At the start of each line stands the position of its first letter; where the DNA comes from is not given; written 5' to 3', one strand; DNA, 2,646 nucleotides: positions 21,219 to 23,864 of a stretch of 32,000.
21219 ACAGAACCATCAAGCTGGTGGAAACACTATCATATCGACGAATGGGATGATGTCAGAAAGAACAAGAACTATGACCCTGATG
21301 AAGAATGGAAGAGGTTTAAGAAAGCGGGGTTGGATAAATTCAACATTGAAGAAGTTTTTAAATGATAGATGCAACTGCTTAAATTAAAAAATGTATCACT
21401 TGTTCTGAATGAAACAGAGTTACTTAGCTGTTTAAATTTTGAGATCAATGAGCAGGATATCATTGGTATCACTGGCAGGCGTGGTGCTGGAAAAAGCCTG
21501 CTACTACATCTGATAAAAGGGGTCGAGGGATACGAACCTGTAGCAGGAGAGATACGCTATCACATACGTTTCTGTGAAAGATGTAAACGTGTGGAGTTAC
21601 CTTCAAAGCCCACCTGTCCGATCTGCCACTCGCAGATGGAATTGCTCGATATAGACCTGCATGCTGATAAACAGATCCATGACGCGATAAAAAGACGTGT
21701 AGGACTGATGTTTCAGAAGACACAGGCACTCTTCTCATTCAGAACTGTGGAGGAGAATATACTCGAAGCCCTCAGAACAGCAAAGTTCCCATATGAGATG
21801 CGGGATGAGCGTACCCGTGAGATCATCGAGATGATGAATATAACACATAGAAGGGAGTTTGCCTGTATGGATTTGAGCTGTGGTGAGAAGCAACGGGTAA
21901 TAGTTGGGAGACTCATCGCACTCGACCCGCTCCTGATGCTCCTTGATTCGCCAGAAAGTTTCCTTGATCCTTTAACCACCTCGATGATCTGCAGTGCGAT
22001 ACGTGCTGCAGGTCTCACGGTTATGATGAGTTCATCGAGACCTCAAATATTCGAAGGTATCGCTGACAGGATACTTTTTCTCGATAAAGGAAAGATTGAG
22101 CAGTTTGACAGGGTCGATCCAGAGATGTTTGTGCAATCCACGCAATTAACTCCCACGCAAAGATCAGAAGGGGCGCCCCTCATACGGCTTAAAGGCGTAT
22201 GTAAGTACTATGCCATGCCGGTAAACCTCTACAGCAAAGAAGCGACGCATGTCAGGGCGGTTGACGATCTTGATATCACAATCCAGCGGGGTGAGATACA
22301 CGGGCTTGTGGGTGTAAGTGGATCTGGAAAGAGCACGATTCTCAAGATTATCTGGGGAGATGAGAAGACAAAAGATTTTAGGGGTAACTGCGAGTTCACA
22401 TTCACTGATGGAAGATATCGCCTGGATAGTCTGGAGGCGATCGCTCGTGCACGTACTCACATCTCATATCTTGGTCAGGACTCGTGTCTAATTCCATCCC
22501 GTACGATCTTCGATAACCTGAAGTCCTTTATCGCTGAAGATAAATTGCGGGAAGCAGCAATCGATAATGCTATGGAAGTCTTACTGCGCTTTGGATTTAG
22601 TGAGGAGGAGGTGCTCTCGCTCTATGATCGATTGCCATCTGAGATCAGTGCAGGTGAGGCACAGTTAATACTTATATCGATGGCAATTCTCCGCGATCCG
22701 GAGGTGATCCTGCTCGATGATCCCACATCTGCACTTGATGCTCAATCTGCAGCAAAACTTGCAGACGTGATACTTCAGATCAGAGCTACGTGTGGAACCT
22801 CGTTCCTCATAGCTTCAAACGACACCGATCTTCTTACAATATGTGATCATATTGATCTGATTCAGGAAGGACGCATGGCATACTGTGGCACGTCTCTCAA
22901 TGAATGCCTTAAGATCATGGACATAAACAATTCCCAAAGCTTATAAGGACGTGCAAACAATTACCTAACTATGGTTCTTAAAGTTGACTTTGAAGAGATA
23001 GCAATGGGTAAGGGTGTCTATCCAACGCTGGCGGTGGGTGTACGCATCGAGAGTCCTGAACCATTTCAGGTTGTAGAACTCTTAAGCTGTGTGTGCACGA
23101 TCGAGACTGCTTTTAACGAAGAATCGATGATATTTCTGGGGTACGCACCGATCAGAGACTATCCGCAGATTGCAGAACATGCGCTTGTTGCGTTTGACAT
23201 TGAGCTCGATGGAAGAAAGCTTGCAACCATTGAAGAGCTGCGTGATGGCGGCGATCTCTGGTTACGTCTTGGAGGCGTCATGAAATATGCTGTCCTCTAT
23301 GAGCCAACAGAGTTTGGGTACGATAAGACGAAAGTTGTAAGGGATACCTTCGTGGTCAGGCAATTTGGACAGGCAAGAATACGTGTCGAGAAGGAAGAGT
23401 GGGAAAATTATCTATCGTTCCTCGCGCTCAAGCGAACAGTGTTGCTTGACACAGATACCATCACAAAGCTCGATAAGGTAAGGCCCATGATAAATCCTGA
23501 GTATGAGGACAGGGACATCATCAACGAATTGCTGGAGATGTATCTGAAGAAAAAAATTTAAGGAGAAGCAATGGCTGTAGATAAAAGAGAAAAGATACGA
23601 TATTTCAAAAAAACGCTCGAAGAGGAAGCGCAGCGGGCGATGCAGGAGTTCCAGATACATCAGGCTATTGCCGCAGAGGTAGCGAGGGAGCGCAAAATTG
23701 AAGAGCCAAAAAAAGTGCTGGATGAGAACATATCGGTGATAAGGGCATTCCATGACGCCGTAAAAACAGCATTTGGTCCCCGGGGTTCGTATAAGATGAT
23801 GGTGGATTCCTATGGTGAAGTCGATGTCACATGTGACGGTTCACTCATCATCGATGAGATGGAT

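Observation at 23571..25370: Thermosome-like chaperonin as last gene of the mcr operon, with ATPase motifs eroded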

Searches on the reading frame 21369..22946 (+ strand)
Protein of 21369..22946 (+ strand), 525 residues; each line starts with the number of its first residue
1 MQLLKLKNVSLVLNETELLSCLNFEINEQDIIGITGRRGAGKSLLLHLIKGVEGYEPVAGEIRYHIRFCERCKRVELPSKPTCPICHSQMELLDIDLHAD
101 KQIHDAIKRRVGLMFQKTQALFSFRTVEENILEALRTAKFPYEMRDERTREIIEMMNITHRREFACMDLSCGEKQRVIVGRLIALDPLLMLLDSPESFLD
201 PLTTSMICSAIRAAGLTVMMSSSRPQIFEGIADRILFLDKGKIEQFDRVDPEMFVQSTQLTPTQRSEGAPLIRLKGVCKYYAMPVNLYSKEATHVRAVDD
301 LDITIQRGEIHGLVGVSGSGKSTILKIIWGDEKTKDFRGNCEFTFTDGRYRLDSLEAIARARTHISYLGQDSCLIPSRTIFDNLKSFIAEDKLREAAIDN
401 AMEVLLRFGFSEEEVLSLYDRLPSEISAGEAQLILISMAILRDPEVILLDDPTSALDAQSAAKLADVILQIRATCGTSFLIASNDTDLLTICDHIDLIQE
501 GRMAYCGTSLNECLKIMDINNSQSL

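Call 5: search_protein_families(library=pfam, proteins=[window:21369-22946:+], max_evalue=0.01)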
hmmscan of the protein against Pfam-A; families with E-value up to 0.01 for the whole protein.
window:21369-22946:+ (525 aa): 9 families
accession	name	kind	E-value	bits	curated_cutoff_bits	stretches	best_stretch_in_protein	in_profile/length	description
PF00005.33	ABC_tran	-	6.9e-44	150.2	25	2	299-454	2-137/137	ABC transporter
PF13304.12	AAA_21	-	4.4e-08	34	27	1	409-469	221-284/304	AAA domain, putative AbiEii toxin, Type IV TA system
PF02463.25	SMC_N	-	1.8e-06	28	40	1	309-494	25-207/220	RecF/RecN/SMC N terminal domain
PF13555.12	AAA_29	-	3e-06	27.3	27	0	302-325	16-39/61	P-loop containing region of AAA domain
PF03193.22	RsgA_GTPase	-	0.00027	21.2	30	0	281-333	80-131/174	RsgA GTPase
PF13476.12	AAA_23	-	0.00078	20.6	27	0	296-328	8-39/201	AAA domain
PF00931.28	NB-ARC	-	0.0017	18.1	23.5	0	308-334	19-46/248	NB-ARC domain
PF13173.12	AAA_14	-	0.004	17.6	27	0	30-48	3-21/129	AAA domain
PF13401.12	AAA_22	-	0.0075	17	27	0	28-50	4-26/130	AAA domain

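Call 7: search_protein_families(library=ncbifam, proteins=[window:21369-22946:+], max_evalue=0.01)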
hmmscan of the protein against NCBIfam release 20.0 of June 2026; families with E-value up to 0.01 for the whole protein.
window:21369-22946:+ (525 aa): 195 families (the best 25 are shown)
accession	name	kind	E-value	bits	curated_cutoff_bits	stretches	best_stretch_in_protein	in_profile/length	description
TIGR03269.1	met_CoM_red_A2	equivalog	3.5e-102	342.6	517.1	1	4-509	1-512/530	methyl coenzyme M reductase system, component A2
TIGR02673.1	FtsE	equivalog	3.4e-56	190.3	264.85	3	292-492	12-203/214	cell division ATP-binding protein FtsE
TIGR03608.1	L_ocin_972_ABC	subfamily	2.6e-51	174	254.85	3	289-495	5-203/206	putative bacteriocin export ABC transporter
NF040933.2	ABC_arch_GlcV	equivalog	2e-50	171.7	450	3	287-509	11-226/357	glucose ABC transporter ATP-binding protein GlcV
TIGR03265.1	PhnT2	equivalog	4.6e-47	161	457.7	3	285-509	7-219/353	putative 2-aminoethylphosphonate ABC transporter ATP-binding protein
TIGR02211.1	LolD_lipo_ex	equivalog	5.5e-47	160.1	307.75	3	287-503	10-219/221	lipoprotein-releasing ABC transporter ATP-binding protein LolD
TIGR02982.1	heterocyst_DevA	subfamily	2.2e-46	158.2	295.8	2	287-503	10-219/220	ABC exporter ATP-binding subunit, DevA family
TIGR00968.1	3a0106s01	subfamily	3.3e-46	157.7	342.75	3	288-509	6-215/237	sulfate ABC transporter ATP-binding protein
TIGR00972.1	3a0107s01c2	equivalog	3.7e-46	157.5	343.2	3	294-506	13-224/248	phosphate ABC transporter ATP-binding protein PstB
TIGR04521.1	ECF_ATPase_2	equivalog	2.2e-45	154.9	330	2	15-261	17-240/279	energy-coupling factor transporter ATPase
NF043075.1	MMSYN1_0197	equivalog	2.8e-44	151.5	550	3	290-509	10-217/341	spermidine/putrescine ABC transporter ATP-binding protein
NF006987.0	PRK09452.1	equivalog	3.4e-44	151.1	482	3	263-508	9-231/378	spermidine/putrescine ABC transporter ATP-binding protein PotA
TIGR04406.1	LPS_export_lptB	equivalog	3.2e-43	147.7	240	2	290-509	9-219/239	LPS export ABC transporter ATP-binding protein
TIGR02142.1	modC_ABC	equivalog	4.2e-43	148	285.05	2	300-508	15-215/353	molybdenum ABC transporter ATP-binding protein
TIGR02314.1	ABC_MetN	equivalog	7.5e-43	146.8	499.7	2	287-506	10-222/343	methionine ABC transporter ATP-binding protein MetN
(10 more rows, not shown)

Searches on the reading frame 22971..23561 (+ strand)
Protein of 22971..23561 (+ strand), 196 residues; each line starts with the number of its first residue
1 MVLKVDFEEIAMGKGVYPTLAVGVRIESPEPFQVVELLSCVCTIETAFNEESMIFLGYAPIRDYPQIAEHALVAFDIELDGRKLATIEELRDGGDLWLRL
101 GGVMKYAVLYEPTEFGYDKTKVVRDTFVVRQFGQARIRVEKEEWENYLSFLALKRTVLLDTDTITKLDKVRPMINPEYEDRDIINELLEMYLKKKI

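Call 5: search_protein_families(library=pfam, proteins=[window:22971-23561:+], max_evalue=0.01)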
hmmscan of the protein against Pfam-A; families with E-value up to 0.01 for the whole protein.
window:22971-23561:+ (196 aa): 0 families

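Call 7: search_protein_families(library=ncbifam, proteins=[window:22971-23561:+], max_evalue=0.01)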
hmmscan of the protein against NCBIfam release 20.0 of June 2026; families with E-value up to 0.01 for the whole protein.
window:22971-23561:+ (196 aa): 0 families

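Call 38: find_homologous_proteins(query=A3, max_evalue=0.001)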
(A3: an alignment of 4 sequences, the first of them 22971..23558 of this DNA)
Query A3 (4 sequences) (196 aa, profile of the alignment): 4 proteins with E <= 0.001 among 8000 candidates.
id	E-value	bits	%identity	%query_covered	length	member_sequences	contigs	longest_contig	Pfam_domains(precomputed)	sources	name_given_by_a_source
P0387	1.0e-103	363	86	100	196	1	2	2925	-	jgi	-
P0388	1.4e-103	363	99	100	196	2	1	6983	-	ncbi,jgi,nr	ncbi:hypothetical protein DRN98_01105 [Methanosarcinales archaeon]|nr:MAG: hypothetical protein DRN9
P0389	8.3e-103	360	46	99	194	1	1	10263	-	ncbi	ncbi:MAG: hypothetical protein ACXQTS_02630 [Candidatus Methanospirareceae archaeon]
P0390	1.6e-97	343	46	99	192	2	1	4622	-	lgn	-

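Call 56: predict_structure(alignment_id=A4)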
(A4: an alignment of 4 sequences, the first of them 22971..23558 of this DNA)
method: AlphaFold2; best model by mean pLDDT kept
length: 196 residues; sequences in the alignment: 4
mean_pLDDT: 61.8   pTM: 0.50
mean pLDDT of the five models: 61.8, 61.7, 58.5, 52.1, 31.6
residues with pLDDT >= 90: 0; 70-90: 61; 50-70: 97; < 50: 38
segments of 3 or more residues with pLDDT < 50: 153-179, 194-196
pLDDT, mean of each block of 10 residues (from residue 1): 65 59 69 69 75 71 54 60 73 77 70 71 61 65 71 40 40 44 51 43
secondary structure, 60 per line:
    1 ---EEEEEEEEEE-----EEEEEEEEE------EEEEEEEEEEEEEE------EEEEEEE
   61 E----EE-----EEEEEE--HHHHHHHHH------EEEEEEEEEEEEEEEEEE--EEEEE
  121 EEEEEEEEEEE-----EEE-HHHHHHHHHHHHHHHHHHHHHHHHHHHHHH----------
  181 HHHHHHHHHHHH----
elements in order: E4-13 E19-27 E34-47 E54-61 E73-78 H81-89 E96-113 E116-131 E137-139 H141-170 H181-192

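Call 58: search_protein_families(library=pfam, proteins=[window:22971-23561:+], max_evalue=10)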
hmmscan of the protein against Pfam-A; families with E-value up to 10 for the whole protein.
window:22971-23561:+ (196 aa): 1 family
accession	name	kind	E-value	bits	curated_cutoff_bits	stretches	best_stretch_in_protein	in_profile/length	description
PF24434.1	DUF7557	-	0.48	10.3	25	1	156-191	3-35/45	Family of unknown function (DUF7557)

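Call 59: find_related_loci(query=A4, collection=metagenome_contigs, flank=10000)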
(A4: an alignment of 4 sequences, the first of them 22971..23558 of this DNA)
Query A4 (196 aa) in metagenome_contigs; peptide patterns used: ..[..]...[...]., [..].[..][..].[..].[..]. (x = any residue, [..] = any of these).
252 stretches matched a pattern; 1 encode a relative of the query (tblastn E <= 1e-3); 1 distinct loci.
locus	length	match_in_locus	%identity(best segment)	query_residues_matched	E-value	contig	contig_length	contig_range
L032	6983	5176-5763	99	1-196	5e-130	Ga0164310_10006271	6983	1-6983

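Call 61: fold_search(model_id=the predicted structure, library=pdb)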
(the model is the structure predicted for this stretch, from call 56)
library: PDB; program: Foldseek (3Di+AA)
matches with E <= 10: 1126; with E <= 0.001: 0
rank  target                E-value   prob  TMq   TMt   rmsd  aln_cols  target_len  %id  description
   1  3but                  2.3e-03  0.99  0.31  0.43   7.6       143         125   12  Crystal structure of protein Af_0446 from Archaeoglobus fulgidus (released 2008-01-15)
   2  9nms_A                4.6e-03  0.95  0.29  0.20  11.0       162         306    8  R162Q mutant of inwardly rectifying potassium channel Kir7.1 (released 2026-01-28)
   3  3atf                  4.8e-03  0.89  0.26  0.26   8.9       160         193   11  Crystal Structure of the Kir3.2 Cytoplasmic Domain (Na+-free crystal soaked in 200 mM Cesium chloride) (released 2011-10-19)
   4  7adi_A                5.1e-03  0.94  0.26  0.21   8.9       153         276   10  KirBac3.1 W46R: role of a highly conserved tryptophan at the membrane-water interface of Kir channel (released 2022-01-12)
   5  1xl4_A                5.1e-03  0.85  0.24  0.19   9.1       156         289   11  Intermediate gating structure 1 of the inwardly rectifying K+ channel KirBac3.1 (released 2004-12-07)
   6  1yyc_MODEL_1_A        5.9e-03  0.99  0.33  0.36   7.9       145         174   11  Solution Structure of a putative late embryogenesis abundant (LEA) protein At2g46140.1 (released 2005-04-05)
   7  2wlj_A                6.3e-03  0.84  0.23  0.19   9.1       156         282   11  Potassium channel from Magnetospirillum magnetotacticum (released 2010-06-09)
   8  7tys_B                6.6e-03  0.82  0.27  0.19  11.2       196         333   10  Cryo-EM structure of the pancreatic ATP-sensitive potassium channel bound to ATP and repaglinide with Kir6.2-CTD in th (released 2022-08-31)
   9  6xit_A                7.0e-03  0.80  0.24  0.17   9.4       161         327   10  Cryo-EM structure of the G protein-gated inward rectifier K+ channel GIRK2 (Kir3.2) in complex with PIP2 (released 2020-10-07)
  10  1xl6_A                8.2e-03  0.95  0.28  0.21   8.6       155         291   11  Intermediate gating structure 2 of the inwardly rectifying K+ channel KirBac3.1 (released 2004-12-07)
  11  2wlh                  8.2e-03  0.87  0.25  0.19   9.2       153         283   10  POTASSIUM CHANNEL FROM MAGNETOSPIRILLUM MAGNETOTACTICUM (released 2010-06-09)
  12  2x6c                  8.6e-03  0.87  0.25  0.21   8.8       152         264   10  Potassium Channel from Magnetospirillum Magnetotacticum (released 2010-06-23)
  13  3sph                  8.6e-03  0.69  0.25  0.17  12.0       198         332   10  Inward rectifier potassium channel Kir2.2 I223L mutant in complex with PIP2 (released 2011-08-24)
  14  7u7m_B                9.1e-03  0.92  0.30  0.20   7.8       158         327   11  Cryo-EM structure of the pancreatic ATP-sensitive potassium channel in the presence of carbamazepine and ATP with Kir6 (released 2022-08-31)
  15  6xis_A                9.1e-03  0.90  0.26  0.18   9.0       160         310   14  Cryo-EM structure of the G protein-gated inward rectifier K+ channel GIRK2 (Kir3.2) in apo form (released 2020-10-07)
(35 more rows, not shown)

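Call 80: find_related_loci(query=A4, collection=viral_contigs, flank=5000)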
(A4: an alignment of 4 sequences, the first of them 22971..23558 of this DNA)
Query A4 (196 aa) in viral_contigs; peptide patterns used: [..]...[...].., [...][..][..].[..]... (x = any residue, [..] = any of these).
225 stretches matched a pattern, but none encodes a relative of the query by tblastn (E <= 1e-3).

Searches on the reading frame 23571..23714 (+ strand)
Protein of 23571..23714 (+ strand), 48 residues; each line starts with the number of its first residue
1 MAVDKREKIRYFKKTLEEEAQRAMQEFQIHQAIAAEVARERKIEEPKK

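Call 86: search_protein_families(library=pfam, proteins=[window:23571-23714:+], max_evalue=1)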
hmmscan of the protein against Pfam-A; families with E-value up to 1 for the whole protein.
window:23571-23714:+ (48 aa): 1 family
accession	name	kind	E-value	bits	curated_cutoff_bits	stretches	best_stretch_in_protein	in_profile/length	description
PF06746.16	DUF1216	-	0.043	14.3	21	1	6-44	45-83/134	Protein of unknown function (DUF1216)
